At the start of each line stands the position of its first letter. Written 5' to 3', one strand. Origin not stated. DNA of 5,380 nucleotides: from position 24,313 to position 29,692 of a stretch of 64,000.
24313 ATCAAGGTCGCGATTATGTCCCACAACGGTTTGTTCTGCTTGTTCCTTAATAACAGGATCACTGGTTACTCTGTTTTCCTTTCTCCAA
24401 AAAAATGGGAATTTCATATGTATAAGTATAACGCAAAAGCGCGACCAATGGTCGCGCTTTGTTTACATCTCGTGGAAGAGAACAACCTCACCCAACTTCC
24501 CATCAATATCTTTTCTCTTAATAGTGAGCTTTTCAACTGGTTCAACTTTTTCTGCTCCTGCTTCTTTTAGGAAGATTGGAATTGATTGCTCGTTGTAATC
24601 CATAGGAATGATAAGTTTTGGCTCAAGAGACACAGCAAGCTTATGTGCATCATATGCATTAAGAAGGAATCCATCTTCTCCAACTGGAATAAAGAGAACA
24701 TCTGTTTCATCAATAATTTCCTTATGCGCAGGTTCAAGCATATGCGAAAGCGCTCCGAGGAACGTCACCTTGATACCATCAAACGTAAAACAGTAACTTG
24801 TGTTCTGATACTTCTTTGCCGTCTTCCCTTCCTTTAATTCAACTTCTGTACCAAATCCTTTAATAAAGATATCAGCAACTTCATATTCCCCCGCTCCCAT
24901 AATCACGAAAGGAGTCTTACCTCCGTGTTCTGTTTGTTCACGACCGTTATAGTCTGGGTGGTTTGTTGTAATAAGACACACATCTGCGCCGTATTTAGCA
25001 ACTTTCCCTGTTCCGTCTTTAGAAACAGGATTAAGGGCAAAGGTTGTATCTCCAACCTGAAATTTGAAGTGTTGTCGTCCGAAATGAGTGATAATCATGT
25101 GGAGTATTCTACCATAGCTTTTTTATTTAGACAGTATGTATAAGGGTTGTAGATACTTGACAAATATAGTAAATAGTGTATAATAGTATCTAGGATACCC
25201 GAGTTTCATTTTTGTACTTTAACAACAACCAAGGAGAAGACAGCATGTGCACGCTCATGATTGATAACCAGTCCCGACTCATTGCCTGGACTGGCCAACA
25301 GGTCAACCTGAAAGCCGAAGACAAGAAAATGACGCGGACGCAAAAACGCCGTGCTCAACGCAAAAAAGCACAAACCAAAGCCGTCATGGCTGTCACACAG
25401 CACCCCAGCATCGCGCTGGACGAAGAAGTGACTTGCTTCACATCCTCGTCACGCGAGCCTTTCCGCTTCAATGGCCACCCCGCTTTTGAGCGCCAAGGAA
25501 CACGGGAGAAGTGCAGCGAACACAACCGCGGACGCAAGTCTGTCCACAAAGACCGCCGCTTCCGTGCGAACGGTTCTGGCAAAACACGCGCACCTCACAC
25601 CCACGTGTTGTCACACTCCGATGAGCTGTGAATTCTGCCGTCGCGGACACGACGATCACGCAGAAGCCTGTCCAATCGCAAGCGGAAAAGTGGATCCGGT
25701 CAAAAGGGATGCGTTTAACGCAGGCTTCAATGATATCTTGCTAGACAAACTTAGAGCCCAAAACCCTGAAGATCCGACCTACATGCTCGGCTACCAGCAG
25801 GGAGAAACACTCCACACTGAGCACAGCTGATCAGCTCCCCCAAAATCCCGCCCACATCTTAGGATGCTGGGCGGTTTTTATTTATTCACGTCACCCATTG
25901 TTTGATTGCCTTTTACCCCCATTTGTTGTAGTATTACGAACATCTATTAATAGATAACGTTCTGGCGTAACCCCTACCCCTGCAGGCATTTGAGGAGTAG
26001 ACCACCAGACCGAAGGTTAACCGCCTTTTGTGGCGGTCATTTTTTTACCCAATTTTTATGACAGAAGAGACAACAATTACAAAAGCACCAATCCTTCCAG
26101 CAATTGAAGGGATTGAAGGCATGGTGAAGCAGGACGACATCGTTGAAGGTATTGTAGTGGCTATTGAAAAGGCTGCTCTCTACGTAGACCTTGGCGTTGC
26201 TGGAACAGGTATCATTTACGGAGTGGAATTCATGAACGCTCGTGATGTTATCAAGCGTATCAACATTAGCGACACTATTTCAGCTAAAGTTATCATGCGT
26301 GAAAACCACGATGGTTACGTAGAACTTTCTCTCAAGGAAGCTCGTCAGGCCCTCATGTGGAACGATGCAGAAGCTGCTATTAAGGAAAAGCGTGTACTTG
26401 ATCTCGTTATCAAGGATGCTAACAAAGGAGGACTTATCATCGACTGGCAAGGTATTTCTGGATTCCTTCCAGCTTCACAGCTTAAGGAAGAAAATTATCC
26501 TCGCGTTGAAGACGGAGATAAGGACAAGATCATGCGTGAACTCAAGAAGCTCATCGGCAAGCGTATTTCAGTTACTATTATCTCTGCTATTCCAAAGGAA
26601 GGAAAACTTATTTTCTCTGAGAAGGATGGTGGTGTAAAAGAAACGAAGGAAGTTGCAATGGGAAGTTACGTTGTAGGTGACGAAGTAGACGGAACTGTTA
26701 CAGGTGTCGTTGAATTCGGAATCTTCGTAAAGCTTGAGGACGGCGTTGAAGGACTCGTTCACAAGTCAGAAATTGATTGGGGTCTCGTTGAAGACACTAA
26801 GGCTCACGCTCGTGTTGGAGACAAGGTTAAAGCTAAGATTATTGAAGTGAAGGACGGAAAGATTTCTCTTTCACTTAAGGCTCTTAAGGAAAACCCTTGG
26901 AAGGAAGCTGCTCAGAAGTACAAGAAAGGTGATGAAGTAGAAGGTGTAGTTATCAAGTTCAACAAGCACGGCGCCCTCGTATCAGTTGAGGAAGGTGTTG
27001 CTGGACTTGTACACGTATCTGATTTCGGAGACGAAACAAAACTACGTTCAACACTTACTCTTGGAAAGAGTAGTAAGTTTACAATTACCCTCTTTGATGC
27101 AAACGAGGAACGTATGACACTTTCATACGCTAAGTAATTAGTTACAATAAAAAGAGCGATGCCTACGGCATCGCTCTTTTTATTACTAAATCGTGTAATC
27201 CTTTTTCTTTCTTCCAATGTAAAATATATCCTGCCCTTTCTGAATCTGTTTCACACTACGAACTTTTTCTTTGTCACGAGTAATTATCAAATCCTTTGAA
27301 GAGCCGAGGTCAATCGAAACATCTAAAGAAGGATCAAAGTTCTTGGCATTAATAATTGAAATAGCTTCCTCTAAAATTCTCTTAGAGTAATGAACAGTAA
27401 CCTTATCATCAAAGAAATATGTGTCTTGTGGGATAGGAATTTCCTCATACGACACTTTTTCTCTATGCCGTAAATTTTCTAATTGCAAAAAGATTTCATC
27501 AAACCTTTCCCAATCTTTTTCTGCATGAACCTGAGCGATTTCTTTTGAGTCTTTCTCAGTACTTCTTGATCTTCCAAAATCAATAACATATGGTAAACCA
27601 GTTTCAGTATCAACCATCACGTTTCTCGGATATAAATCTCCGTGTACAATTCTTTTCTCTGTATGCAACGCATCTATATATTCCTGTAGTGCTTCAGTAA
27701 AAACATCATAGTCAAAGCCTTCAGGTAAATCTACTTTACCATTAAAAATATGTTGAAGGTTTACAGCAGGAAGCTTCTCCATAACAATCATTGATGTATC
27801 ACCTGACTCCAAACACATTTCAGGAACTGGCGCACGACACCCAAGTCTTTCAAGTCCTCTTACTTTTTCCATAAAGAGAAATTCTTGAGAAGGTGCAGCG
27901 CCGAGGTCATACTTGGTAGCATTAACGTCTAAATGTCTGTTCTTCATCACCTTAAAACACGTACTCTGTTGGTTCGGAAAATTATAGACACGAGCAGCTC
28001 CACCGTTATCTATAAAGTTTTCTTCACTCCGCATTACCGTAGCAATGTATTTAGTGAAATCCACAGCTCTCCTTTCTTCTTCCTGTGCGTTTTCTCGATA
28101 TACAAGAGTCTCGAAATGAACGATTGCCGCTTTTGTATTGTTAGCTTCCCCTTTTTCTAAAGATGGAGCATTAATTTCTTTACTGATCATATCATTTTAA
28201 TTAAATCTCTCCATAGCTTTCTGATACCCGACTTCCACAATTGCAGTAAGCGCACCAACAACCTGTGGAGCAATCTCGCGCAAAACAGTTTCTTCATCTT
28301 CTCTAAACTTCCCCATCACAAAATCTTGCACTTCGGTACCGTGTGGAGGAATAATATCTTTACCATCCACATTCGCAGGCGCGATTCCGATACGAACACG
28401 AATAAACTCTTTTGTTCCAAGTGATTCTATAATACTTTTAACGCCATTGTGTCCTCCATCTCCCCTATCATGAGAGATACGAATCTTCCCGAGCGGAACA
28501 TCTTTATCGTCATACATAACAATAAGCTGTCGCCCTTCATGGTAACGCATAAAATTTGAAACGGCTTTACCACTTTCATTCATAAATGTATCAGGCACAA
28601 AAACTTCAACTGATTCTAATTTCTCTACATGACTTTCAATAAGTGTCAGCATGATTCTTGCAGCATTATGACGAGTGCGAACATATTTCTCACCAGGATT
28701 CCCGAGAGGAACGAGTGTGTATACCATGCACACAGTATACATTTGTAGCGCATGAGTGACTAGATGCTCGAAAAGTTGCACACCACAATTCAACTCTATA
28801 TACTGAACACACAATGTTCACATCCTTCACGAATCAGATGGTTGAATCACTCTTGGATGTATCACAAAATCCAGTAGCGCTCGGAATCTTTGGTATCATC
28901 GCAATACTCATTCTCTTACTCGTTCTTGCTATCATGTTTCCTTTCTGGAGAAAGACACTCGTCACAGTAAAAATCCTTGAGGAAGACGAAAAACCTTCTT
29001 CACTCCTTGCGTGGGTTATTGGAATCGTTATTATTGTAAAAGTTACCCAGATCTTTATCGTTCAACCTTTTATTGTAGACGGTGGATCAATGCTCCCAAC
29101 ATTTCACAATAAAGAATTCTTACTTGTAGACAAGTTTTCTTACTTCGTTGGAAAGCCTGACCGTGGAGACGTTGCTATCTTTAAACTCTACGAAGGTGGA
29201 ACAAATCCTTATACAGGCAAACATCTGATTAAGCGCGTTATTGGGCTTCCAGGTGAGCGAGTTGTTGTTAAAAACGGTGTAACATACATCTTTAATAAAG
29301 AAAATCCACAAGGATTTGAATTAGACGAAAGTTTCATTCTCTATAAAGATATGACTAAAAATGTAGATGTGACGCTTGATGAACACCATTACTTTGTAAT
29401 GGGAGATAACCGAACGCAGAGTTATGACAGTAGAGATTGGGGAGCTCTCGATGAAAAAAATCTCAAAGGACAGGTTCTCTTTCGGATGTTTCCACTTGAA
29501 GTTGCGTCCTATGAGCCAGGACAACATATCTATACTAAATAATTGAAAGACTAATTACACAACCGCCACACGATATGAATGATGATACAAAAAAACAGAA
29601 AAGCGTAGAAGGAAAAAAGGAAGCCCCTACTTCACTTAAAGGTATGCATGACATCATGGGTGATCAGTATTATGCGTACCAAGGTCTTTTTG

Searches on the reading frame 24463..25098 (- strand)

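Call 6: search_protein_families(library=pfam, proteins=[window:24463-25098:-], max_evalue=0.001)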
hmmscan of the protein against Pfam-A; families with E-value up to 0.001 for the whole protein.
window:24463-25098:- (211 aa): 1 family
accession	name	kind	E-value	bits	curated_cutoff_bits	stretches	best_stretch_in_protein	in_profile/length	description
PF13483.12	Lactamase_B_3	-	1.2e-25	90.8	24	1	3-166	2-159/160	Beta-lactamase superfamily domain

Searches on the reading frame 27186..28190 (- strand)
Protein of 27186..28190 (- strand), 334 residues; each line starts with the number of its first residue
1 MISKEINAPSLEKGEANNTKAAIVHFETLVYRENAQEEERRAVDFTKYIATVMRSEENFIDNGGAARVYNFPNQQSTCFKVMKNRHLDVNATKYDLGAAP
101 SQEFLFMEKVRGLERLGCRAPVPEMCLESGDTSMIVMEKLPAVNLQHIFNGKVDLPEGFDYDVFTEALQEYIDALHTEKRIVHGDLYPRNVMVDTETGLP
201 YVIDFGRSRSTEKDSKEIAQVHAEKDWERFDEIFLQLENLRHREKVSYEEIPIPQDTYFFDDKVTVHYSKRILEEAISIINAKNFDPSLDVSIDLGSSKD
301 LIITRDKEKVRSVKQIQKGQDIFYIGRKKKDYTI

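Call 75: search_protein_families(library=pfam, proteins=[window:27186-28190:-], max_evalue=0.0001)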
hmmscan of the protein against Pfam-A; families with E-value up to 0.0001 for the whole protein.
window:27186-28190:- (334 aa): 5 families
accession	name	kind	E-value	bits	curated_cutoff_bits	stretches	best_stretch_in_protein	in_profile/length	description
PF00069.31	Pkinase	-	9e-09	35.5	31.7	1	62-216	9-153/263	Protein kinase domain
PF01636.29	APH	-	1.2e-07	32.2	23.2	1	157-209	142-198/239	Phosphotransferase enzyme family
PF19974.5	TCAD9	-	1.1e-06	28.5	40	1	164-211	284-327/429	Ternary complex associated domain 9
PF01163.29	RIO1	-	2.8e-06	27.5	22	1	109-214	58-157/187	RIO domain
PF10707.15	YrbL-PhoP_reg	-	4.1e-05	23.8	31.5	0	55-86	4-35/185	PhoP regulatory network protein YrbL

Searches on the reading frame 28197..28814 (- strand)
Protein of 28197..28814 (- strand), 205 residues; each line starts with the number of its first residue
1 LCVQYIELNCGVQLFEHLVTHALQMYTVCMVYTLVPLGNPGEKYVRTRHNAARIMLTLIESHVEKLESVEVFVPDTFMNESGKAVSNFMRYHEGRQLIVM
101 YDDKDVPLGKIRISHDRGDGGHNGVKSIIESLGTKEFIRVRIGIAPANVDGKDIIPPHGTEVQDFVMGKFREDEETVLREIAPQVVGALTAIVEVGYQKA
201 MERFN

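Call 75: search_protein_families(library=pfam, proteins=[window:28197-28814:-], max_evalue=0.0001)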
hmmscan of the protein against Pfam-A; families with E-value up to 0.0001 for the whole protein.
window:28197-28814:- (205 aa): 1 family
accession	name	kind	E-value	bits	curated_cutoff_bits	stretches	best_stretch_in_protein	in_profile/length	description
PF01195.25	Pept_tRNA_hydro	-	1e-42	146.5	27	1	34-205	2-183/183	Peptidyl-tRNA hydrolase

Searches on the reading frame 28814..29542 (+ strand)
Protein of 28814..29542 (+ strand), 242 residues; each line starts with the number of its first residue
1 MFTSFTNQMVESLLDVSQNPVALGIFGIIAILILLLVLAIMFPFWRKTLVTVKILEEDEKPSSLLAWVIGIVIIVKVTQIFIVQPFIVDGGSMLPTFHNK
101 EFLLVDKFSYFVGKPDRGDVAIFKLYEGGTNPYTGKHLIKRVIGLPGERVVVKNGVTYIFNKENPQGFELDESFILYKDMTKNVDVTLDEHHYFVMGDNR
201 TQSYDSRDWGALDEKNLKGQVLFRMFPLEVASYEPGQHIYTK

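Call 75: search_protein_families(library=pfam, proteins=[window:28814-29542:+], max_evalue=0.0001)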
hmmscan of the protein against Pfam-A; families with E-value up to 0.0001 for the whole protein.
window:28814-29542:+ (242 aa): 1 family
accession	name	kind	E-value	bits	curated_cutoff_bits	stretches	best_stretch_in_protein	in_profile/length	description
PF10502.14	Peptidase_S26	-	5e-38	131.1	22.9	1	65-225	5-167/168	Signal peptidase, peptidase S26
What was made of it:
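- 28814..29542 (+): Signal peptidase I (LepB-type). It is the candidate enzyme for removing the pilin signal peptides and for the proposed internal cut in p4. Peptidase_S26 scores 131 bits (call 75).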
